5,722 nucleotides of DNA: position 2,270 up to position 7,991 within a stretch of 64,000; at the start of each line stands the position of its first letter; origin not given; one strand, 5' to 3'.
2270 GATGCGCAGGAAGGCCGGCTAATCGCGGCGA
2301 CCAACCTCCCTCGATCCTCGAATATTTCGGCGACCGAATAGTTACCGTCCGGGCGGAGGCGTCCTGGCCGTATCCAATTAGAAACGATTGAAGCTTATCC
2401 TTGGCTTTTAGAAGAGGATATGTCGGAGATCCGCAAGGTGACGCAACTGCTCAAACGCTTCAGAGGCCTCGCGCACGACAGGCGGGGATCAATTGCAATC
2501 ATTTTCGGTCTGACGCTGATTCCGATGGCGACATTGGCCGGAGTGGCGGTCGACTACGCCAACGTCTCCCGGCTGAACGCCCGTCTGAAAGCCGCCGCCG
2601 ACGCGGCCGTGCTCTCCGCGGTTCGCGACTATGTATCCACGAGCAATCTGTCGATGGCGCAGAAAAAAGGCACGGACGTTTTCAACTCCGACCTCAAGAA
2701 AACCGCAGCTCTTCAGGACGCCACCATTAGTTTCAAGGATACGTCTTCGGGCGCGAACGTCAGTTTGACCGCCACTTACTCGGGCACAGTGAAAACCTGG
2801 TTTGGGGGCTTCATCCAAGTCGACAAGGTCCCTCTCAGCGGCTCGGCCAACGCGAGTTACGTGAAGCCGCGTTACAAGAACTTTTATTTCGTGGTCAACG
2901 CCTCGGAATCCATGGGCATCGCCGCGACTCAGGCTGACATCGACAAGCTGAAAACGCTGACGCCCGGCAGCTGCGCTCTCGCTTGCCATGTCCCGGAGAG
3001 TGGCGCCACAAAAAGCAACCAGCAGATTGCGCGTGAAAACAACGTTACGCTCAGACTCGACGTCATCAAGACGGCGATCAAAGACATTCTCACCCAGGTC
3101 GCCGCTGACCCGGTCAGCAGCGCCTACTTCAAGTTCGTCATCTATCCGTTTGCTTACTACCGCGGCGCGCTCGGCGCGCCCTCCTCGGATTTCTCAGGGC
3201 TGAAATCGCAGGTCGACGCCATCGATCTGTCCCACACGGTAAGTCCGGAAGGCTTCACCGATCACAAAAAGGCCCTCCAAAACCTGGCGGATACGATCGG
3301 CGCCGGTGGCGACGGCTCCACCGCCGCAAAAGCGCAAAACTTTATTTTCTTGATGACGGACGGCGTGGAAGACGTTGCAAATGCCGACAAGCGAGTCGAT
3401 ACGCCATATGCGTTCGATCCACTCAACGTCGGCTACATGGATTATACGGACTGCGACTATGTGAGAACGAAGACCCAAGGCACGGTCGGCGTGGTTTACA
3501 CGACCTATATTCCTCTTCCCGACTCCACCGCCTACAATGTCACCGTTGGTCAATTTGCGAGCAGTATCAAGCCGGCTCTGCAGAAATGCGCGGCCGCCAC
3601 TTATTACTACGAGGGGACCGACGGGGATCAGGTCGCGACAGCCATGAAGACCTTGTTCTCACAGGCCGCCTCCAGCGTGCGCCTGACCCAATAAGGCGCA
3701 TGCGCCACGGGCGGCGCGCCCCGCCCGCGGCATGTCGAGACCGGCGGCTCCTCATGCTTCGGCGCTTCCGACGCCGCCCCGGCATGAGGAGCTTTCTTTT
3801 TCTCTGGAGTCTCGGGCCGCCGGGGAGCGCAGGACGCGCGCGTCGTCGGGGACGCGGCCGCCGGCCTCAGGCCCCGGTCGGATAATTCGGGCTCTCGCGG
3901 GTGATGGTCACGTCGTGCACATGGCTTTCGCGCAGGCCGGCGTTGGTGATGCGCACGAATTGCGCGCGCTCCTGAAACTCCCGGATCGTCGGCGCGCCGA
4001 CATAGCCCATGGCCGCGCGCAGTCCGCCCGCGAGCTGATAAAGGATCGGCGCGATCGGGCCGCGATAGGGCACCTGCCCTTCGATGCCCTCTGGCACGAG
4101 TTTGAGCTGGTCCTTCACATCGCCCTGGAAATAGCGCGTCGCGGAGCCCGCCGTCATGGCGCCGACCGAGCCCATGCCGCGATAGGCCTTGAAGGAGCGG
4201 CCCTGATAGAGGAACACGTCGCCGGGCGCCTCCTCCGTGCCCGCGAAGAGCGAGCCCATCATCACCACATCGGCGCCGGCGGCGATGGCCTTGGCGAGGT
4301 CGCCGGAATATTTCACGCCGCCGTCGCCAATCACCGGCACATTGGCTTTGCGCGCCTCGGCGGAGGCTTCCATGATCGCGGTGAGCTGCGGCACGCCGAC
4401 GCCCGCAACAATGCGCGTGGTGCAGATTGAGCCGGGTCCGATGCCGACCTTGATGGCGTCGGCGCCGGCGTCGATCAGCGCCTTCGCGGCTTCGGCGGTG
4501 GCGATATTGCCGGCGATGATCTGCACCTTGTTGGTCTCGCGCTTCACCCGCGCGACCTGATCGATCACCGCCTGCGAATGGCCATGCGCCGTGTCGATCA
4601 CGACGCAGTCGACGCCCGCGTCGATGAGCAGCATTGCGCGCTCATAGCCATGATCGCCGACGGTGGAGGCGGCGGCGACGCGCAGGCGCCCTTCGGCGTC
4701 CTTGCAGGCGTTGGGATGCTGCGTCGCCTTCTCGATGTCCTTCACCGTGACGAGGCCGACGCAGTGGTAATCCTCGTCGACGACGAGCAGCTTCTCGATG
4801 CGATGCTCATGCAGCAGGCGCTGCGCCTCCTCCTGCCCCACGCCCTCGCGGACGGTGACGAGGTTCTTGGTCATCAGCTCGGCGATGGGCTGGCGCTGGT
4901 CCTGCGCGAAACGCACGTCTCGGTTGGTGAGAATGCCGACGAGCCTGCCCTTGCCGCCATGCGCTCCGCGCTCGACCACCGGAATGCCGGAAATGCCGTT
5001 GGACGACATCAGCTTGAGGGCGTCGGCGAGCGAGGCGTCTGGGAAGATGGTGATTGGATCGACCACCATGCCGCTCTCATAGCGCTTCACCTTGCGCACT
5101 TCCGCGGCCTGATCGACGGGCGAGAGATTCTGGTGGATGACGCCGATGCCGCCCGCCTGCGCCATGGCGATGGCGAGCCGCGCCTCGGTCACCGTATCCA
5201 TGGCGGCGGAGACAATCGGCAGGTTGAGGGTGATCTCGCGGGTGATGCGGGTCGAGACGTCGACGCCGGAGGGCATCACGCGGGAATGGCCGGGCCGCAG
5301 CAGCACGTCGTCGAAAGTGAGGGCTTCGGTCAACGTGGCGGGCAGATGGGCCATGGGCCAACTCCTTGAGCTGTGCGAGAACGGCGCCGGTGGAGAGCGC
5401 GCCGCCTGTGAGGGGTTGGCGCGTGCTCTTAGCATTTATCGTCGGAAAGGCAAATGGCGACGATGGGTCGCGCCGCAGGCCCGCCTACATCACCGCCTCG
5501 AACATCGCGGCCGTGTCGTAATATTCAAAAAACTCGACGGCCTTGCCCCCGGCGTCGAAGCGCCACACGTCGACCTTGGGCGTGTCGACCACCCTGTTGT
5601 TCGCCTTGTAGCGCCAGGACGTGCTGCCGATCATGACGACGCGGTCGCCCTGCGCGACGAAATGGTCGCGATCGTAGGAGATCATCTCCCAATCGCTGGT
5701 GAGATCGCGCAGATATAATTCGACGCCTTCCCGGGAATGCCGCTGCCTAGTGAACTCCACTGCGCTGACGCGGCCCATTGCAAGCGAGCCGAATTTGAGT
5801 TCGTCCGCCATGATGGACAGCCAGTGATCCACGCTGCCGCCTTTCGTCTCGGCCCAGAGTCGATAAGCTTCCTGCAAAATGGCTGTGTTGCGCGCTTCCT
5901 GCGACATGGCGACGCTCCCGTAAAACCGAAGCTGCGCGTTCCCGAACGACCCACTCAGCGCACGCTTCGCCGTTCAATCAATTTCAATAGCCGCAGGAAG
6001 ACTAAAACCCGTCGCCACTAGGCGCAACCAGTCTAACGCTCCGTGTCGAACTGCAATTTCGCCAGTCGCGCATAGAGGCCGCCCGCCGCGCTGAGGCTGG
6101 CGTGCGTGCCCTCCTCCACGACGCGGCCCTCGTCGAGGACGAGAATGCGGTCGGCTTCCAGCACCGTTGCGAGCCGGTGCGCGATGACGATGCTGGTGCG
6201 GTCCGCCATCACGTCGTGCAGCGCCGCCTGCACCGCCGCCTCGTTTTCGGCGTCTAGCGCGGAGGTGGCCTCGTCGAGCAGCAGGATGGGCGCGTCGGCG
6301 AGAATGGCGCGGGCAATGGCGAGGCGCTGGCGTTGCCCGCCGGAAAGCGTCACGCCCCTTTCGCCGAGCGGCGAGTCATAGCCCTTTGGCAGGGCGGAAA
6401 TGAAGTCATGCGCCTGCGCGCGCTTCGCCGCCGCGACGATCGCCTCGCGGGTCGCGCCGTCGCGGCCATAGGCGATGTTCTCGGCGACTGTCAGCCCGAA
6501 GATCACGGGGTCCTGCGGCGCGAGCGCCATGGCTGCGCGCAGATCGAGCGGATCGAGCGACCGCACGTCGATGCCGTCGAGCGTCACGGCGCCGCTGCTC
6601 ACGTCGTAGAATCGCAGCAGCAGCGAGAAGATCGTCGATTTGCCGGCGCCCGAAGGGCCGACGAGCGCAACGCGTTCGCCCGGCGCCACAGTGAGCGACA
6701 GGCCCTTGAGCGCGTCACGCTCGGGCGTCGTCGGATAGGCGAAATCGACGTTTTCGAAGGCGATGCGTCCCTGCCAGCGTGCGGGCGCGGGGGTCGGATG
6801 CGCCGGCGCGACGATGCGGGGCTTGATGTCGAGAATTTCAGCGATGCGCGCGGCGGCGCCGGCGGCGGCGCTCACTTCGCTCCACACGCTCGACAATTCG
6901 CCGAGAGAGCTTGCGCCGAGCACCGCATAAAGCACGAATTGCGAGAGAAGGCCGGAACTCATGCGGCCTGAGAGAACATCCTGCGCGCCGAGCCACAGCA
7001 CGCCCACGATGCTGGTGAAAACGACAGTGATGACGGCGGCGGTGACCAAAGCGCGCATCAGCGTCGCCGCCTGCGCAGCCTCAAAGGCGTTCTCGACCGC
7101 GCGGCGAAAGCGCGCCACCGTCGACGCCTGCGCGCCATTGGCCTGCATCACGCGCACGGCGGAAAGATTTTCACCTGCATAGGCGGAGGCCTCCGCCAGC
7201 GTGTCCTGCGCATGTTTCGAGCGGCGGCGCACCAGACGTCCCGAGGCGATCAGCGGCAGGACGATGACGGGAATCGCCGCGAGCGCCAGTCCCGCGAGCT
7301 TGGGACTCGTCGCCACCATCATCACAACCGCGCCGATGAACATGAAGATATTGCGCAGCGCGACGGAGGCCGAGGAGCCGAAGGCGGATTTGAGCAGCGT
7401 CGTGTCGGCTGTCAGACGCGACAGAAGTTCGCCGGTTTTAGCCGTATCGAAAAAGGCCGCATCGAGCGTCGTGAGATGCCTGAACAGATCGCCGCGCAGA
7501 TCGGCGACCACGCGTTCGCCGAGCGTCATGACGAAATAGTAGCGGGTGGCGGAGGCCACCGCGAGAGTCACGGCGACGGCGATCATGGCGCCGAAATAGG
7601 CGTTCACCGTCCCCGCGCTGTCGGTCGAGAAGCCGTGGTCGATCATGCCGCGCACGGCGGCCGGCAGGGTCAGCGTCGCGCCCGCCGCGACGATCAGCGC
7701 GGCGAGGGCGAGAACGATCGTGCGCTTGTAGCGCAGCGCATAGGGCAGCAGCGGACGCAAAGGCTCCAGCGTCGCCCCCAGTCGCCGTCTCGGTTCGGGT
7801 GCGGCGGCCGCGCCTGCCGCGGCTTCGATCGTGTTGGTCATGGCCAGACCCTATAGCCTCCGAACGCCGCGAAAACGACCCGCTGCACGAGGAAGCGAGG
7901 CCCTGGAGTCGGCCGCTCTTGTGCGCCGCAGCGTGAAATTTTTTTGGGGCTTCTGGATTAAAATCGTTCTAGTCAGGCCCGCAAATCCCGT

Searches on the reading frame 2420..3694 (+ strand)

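Call 84: search_protein_families(library=pfam, proteins=[window:2420-3694:+], max_evalue=0.00001)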
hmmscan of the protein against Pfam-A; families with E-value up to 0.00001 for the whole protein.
window:2420-3694:+ (424 aa): 1 family
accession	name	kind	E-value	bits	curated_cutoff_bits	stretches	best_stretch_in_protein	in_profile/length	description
PF13400.11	Tad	-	7.9e-09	36.1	22.3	1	23-70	1-47/47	Putative Flp pilus-assembly TadE/G-like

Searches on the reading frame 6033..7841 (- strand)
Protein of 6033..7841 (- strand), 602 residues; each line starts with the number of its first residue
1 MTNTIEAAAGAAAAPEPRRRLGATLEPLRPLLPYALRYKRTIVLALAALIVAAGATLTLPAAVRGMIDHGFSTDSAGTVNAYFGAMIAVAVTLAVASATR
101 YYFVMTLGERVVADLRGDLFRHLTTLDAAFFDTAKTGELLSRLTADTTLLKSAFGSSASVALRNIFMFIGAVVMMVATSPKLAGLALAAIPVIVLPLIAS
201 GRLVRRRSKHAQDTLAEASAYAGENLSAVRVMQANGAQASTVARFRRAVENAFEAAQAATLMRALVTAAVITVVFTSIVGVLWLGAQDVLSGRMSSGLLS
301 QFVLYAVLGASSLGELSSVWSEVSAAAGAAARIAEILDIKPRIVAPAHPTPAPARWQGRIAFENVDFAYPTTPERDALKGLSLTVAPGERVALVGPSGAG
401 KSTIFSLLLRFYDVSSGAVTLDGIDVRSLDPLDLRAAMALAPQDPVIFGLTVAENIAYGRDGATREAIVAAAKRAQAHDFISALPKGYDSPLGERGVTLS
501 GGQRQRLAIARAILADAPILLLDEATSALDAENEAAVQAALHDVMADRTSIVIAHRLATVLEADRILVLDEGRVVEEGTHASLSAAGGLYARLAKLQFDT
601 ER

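Call 84: search_protein_families(library=pfam, proteins=[window:6033-7841:-], max_evalue=0.00001)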
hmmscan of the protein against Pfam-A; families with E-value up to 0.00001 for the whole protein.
window:6033-7841:- (602 aa): 3 families
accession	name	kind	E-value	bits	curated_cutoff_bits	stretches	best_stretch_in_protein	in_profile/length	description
PF00664.28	ABC_membrane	-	3.2e-45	155.4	28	1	43-306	2-267/274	ABC transporter transmembrane region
PF00005.33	ABC_tran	-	1.1e-31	110.7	25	1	378-527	1-137/137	ABC transporter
PF02463.25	SMC_N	-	7.6e-08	32.5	40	1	498-567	136-209/220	RecF/RecN/SMC N terminal domain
